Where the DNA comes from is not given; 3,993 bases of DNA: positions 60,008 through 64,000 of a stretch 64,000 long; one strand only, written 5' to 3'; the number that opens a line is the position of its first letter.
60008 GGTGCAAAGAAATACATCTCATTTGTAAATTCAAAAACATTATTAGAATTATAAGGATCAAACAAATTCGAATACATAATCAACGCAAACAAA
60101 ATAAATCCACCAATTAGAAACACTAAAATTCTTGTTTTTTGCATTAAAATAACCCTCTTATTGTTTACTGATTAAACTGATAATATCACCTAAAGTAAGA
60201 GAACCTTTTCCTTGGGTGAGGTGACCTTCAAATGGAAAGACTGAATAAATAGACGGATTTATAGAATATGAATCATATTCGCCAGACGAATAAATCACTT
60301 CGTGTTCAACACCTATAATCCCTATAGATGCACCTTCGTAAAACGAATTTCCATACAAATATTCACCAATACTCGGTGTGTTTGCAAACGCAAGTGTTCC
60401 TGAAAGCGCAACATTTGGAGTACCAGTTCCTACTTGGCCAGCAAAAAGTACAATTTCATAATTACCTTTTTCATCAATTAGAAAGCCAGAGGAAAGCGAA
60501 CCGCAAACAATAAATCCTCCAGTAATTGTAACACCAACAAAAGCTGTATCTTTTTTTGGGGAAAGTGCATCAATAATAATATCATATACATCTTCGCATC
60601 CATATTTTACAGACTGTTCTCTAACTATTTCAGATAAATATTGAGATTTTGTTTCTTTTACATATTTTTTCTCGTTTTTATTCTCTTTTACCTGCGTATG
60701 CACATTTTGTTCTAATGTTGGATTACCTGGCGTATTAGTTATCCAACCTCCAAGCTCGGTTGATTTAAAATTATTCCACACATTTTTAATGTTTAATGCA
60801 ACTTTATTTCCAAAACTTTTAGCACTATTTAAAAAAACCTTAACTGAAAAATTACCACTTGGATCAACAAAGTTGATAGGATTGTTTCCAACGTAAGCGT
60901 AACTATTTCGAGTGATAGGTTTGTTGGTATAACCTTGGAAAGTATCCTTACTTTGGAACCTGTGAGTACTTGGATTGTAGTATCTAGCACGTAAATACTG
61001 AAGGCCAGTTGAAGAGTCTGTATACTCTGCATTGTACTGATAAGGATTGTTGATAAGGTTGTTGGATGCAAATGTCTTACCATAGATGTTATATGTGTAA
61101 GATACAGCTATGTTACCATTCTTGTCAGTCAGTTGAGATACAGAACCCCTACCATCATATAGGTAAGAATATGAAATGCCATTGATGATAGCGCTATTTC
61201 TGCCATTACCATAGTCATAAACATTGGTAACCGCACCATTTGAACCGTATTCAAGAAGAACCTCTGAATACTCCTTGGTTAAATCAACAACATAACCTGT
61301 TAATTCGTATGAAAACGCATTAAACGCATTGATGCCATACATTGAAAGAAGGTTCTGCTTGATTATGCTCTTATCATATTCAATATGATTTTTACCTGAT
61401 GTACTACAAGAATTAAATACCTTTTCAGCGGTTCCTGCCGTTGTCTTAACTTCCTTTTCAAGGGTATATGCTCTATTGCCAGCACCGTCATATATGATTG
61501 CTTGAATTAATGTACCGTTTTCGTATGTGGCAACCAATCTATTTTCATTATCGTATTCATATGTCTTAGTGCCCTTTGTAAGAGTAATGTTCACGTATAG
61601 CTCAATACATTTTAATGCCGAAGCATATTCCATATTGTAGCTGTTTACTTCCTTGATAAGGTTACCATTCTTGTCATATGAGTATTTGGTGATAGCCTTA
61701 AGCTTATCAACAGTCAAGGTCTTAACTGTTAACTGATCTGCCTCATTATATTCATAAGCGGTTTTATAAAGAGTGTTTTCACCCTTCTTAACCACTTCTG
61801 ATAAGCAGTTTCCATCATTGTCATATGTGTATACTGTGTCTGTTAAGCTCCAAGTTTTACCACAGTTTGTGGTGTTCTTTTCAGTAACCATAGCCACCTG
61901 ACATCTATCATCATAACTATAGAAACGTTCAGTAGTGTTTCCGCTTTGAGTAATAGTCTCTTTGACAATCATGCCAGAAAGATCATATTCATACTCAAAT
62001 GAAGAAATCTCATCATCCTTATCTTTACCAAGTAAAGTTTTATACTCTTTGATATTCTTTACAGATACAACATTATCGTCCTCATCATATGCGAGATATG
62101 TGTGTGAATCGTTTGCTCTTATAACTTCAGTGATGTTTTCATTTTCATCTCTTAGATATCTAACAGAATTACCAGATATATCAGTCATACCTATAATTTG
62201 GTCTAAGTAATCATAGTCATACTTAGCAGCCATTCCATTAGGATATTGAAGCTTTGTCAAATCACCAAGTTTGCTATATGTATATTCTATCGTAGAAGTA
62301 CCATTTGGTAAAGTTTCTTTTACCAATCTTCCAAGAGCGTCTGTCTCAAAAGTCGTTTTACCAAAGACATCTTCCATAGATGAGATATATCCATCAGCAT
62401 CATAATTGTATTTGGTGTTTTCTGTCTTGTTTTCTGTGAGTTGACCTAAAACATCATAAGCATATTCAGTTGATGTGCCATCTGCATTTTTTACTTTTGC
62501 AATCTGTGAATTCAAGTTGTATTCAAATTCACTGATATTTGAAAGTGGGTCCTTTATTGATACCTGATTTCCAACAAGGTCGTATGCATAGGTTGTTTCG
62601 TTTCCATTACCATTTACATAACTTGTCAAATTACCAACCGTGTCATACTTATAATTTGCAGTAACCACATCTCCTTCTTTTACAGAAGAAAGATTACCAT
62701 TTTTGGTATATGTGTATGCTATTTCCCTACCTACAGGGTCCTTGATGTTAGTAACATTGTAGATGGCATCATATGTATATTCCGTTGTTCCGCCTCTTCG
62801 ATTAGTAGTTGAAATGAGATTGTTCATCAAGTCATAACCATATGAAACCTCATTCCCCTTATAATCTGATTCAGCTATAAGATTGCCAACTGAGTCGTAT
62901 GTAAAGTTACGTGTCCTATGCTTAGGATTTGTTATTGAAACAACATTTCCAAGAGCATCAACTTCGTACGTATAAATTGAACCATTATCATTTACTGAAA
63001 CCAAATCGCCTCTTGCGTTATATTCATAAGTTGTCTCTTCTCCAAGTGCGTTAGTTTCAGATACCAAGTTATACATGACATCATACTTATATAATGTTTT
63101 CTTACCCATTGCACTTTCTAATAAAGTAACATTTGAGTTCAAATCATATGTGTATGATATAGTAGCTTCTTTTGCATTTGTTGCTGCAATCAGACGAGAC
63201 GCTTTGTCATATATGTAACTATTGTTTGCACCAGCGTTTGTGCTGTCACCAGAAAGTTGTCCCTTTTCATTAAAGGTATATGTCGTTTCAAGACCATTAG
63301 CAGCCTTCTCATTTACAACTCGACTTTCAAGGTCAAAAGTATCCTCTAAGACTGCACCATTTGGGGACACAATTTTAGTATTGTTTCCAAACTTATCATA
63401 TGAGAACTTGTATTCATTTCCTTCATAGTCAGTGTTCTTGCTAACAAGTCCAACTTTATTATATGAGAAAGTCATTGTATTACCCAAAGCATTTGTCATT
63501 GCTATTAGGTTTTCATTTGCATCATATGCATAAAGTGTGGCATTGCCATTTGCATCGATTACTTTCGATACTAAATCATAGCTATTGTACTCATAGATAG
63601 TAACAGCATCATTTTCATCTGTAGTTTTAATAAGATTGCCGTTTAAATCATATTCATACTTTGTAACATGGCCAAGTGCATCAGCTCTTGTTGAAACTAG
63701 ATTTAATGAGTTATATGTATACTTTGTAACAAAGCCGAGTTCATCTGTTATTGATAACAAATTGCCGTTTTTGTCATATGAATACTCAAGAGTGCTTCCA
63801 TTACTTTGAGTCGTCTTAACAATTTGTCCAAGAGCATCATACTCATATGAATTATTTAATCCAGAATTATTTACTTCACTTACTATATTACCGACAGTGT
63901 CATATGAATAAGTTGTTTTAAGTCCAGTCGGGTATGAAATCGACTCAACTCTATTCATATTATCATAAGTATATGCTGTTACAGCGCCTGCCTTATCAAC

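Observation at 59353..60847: Unrecognised 229-aa Gly-rich C-terminal domain on an RHS toxin, coupled to a 4-TM putative immunity protein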

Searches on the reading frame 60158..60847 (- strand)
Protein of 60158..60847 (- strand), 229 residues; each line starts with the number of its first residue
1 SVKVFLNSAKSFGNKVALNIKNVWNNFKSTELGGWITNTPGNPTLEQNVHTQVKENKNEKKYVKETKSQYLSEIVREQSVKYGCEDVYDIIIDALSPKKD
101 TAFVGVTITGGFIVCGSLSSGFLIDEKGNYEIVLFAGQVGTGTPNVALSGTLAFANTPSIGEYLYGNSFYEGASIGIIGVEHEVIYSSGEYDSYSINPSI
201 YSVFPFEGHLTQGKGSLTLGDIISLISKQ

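Call 3: search_protein_families(library=pfam, max_evalue=1, proteins=[window:60158-60847:-])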
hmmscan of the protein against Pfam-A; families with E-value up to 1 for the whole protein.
window:60158-60847:- (229 aa): 1 family
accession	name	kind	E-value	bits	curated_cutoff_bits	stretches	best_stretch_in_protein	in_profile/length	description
PF05071.21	NDUFA12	-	0.089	14.1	23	0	160-198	4-43/98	NADH ubiquinone oxidoreductase subunit NDUFA12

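Call 5: search_protein_families(library=ncbifam, max_evalue=1, proteins=[window:60158-60847:-])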
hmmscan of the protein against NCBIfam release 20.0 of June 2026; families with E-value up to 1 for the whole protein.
window:60158-60847:- (229 aa): 1 family
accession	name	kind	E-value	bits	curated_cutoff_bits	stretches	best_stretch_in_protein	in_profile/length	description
NF009516.0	PRK12875.1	equivalog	0.21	10.6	205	1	82-102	71-91/292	prenyltransferase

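Call 6: search_solved_structures(query=window:60158-60847:-, max_evalue=10)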
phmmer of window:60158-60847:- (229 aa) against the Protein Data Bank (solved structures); distinct sequences matched with E-value up to 10: 4.
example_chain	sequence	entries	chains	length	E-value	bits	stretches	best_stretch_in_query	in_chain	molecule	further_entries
9vye_A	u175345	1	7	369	0.37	13.5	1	9-143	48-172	Major capsid protein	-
6ksq_A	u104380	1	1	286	0.72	12.6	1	11-105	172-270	Heat shock protein HSP 90-alpha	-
7ry0_A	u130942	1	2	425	1.2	11.8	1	11-104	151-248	Heat shock protein HSP 90-alpha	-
7rxz_A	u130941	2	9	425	1.2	11.8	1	11-104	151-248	Heat shock protein HSP 90-alpha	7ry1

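Call 8: find_homologous_proteins(query=window:60158-60847:-, max_evalue=0.01)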
Query window:60158-60847:-: 457 candidates shared short words with the query, none scored E <= 0.01.
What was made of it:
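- Tried and rejected: Word-indexed search of 5.8 billion clusters with the 229-aa tip found nothing (call 8).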

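Call 10: search_protein_families(library=padloc, max_evalue=1, proteins=[window:60158-60847:-])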
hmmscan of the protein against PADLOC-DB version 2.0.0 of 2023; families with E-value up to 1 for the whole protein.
window:60158-60847:- (229 aa): 0 families

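Call 11: search_protein_families(library=phrogs, max_evalue=1, proteins=[window:60158-60847:-])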
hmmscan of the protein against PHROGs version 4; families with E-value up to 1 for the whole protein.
window:60158-60847:- (229 aa): 0 families

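Call 17: search_protein_representatives(protein=window:60158-60847:-)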
Query: 229 residues. Proteins with E-value up to 0.001 (for the whole library): 4; up to 1e-10: 0; up to 1e-30: 0. The best 4 are listed.
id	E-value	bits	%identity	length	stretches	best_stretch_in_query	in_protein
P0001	3.2e-06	43.2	31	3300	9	102-176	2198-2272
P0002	2.7e-04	36.9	35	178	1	102-210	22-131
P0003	4.2e-04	36.3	32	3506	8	105-175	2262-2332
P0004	4.5e-04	36.2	36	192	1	103-197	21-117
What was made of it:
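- Tried and rejected: The exhaustive phmmer search then gave four hits (call 17).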

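Call 23: find_encoding_contigs(protein=P0002, flank=10000)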
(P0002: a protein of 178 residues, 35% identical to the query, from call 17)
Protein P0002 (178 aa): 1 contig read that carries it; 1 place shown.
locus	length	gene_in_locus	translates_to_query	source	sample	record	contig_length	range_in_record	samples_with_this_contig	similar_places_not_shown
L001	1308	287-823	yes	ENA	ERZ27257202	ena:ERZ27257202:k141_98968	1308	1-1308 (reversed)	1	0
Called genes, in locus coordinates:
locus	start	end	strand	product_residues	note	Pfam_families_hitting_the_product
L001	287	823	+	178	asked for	-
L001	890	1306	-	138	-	?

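Call 24: find_encoding_contigs(protein=P0004, flank=10000)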
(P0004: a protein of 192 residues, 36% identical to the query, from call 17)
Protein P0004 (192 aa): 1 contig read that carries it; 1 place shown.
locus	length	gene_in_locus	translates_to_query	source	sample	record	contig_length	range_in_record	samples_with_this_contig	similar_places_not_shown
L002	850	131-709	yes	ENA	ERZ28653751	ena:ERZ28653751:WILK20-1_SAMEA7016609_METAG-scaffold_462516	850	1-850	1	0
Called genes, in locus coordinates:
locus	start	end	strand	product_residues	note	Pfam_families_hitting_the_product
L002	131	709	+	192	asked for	-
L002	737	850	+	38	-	?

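Call 61: search_protein_families(library=pfam, max_evalue=0.001, proteins=[L010:2293-9987:+, L008:1-1563:+, L008:1577-2005:+, L008:3463-3693:+])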
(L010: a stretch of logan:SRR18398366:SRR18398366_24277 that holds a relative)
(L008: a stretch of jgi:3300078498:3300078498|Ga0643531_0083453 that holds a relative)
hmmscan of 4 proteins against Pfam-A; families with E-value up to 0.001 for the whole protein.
L010:2293-9987:+ (2564 aa): 4 families
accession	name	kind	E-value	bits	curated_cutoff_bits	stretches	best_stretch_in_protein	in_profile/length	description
PF05593.20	RHS_repeat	-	1.5e-157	510.1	22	19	880-917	1-38/38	RHS Repeat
PF20148.4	DUF6531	-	4.1e-12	46.7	24.1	1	696-762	2-74/74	Domain of unknown function (DUF6531)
PF25174.1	Beta-prop_THOC3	-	7.1e-05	22.4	305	0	1291-1453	71-231/272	THOC3 beta-propeller domain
PF01476.26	LysM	-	0.0001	22.6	20.9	0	615-642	1-28/43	LysM domain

L008:1-1563:+ (520 aa): 1 family
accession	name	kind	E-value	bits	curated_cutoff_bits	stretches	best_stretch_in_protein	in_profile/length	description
PF14021.12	TNT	-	7.6e-21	74.8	27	1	435-518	1-86/88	Tuberculosis necrotizing toxin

L008:1577-2005:+ (142 aa): 0 families

L008:3463-3693:+ (77 aa): 0 families

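Call 86: search_dna_similar(query=window:60158-60847:-, collection=plasmids, mode=protein, max_evalue=0.1, max_rows=10)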
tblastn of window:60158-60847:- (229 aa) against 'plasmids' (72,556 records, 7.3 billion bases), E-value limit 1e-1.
No match.

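Call 87: search_dna_similar(query=window:60158-60847:-, collection=phages, mode=protein, max_evalue=0.1, max_rows=10)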
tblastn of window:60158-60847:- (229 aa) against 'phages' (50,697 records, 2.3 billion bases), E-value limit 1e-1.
No match.
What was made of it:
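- Tried and rejected: tblastn against plasmid and phage collections gave no match (calls 86, 87).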

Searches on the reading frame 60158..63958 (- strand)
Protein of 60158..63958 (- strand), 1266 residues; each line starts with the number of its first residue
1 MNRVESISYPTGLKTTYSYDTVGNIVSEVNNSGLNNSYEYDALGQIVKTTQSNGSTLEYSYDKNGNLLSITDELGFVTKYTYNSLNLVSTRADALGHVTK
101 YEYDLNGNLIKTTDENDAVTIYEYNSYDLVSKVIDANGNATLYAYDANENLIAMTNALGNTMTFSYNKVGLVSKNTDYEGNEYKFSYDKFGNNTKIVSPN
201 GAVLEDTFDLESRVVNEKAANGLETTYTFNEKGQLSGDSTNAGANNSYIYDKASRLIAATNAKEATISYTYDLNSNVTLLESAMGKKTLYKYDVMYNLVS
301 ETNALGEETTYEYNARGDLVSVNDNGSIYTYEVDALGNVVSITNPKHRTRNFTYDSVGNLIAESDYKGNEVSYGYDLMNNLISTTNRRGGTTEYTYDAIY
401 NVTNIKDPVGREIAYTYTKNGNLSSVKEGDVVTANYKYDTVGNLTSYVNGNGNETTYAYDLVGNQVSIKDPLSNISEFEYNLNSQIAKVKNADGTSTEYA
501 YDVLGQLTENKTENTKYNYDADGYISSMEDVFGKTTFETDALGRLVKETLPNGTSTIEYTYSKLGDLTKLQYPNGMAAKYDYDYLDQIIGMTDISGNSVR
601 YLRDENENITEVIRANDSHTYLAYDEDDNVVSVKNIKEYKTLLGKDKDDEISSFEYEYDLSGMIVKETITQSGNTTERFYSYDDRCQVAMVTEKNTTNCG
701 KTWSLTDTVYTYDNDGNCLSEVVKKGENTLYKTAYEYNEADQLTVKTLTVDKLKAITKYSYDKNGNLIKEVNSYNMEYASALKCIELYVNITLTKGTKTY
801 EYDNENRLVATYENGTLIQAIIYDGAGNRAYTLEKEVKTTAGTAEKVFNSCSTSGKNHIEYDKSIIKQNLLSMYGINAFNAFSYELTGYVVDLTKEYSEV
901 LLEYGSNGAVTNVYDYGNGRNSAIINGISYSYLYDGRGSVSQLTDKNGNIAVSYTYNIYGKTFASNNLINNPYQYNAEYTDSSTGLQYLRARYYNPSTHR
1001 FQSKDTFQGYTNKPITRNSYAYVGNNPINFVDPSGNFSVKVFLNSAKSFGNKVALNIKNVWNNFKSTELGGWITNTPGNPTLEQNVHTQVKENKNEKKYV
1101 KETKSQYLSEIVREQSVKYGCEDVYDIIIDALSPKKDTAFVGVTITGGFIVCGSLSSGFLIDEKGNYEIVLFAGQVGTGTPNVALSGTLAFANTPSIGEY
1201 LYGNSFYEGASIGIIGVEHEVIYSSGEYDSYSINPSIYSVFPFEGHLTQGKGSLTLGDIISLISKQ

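Call 3: search_protein_families(library=pfam, max_evalue=1, proteins=[window:60158-63958:-])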
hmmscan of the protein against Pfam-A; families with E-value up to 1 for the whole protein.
window:60158-63958:- (1266 aa): 6 families
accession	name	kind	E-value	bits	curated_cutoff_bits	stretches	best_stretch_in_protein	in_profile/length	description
PF05593.20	RHS_repeat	-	1.7e-100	328.3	22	21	40-75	1-36/38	RHS Repeat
PF25174.1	Beta-prop_THOC3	-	1e-05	25.2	305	1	44-154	79-188/272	THOC3 beta-propeller domain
PF01551.29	Peptidase_M23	-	0.053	14.2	28.7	0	419-459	12-51/96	Peptidase family M23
PF22692.1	LlgE_F_G_D1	-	0.087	13.4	27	0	415-435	17-37/64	Flagellar hook protein FlgE/F/G D1 domain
PF23414.1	Beta-prop_EML_2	-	0.11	12.3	90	1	48-183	34-170/266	Echinoderm microtubule-associated protein second beta-propeller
PF02887.21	PK_C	-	0.17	12.4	28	1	668-713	21-64/114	Pyruvate kinase, alpha/beta domain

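Call 5: search_protein_families(library=ncbifam, max_evalue=1, proteins=[window:60158-63958:-])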
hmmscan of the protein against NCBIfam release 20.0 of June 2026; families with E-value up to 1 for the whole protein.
window:60158-63958:- (1266 aa): 3 families
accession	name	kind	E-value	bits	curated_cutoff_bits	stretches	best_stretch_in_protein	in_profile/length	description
TIGR01643.1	YD_repeat_2x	repeat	1.3e-80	263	15.8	12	61-102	1-42/42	YD repeat-containing protein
NF041261.1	RHS_core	equivalog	1.1e-62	212.3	2000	5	335-621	457-746/1261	RHS element core protein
TIGR03696.1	Rhs_assc_core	domain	5.2e-19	68.5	32.5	1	956-1035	1-75/76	RHS repeat-associated core domain-containing protein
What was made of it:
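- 60854..64000 (-): C-terminal half of an RHS/YD-repeat protein. The gene continues beyond the window edge; the full length in identical contigs is 2,564 aa, with a Sec-type signal peptide, DUF6531 and a weak LysM hit. Pfam RHS_repeat 1.7e-100, TIGR01643 and TIGR03696 (calls 3, 5).
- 60854..60901 (-): Core-terminating motif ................. It marks the end of the RHS-associated core, the expected autoproteolysis boundary and the point where the C-terminal tip is exchanged. TIGR03696 ends here (call 5).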
